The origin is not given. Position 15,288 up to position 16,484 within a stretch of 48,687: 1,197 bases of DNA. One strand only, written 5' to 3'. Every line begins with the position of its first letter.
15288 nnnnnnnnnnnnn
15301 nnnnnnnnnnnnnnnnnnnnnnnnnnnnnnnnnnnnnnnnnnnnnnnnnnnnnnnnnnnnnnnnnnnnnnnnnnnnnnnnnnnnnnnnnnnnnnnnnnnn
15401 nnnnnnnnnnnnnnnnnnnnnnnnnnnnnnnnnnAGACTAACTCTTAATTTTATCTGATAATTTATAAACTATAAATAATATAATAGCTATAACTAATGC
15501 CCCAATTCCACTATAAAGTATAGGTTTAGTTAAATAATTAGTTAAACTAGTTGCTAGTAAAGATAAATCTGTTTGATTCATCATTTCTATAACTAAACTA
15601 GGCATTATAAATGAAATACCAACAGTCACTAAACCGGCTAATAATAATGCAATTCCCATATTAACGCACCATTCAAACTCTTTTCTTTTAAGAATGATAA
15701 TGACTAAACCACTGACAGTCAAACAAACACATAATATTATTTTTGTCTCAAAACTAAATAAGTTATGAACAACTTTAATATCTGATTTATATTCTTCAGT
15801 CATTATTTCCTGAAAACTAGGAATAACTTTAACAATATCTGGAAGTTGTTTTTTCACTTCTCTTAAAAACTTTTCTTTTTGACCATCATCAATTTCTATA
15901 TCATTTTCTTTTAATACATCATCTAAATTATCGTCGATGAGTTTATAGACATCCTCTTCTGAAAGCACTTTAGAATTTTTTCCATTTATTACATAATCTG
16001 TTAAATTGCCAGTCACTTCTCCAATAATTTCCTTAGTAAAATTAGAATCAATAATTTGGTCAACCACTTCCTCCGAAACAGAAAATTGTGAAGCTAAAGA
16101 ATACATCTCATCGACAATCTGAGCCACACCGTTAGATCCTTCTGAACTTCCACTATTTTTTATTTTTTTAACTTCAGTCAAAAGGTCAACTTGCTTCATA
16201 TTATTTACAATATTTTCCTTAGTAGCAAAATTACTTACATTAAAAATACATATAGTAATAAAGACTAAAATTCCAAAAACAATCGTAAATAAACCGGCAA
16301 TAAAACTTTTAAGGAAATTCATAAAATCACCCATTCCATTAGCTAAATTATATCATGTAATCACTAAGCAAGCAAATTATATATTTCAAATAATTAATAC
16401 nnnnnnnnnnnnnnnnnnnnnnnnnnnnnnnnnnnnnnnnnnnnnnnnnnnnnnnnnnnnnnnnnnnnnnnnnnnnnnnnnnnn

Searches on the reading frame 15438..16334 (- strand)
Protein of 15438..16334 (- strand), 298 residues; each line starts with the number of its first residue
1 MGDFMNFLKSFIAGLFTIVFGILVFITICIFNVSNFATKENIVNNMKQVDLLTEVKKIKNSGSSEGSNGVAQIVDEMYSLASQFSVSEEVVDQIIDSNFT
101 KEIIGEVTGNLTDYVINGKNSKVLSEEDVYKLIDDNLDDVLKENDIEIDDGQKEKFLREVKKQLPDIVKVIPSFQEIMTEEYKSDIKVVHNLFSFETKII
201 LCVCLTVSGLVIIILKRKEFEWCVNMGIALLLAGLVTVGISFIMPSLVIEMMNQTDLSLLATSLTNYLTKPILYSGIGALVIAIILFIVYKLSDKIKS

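Call 11: search_protein_families(library=pfam, proteins=[window:15438-16334:-], max_evalue=0.01)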
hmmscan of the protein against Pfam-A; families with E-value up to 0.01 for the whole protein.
window:15438-16334:- (298 aa): 1 family
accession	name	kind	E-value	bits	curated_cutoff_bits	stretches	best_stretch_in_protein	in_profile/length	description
PF04103.21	CD20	-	0.0014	19.2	27.9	1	192-249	28-85/156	CD20-like family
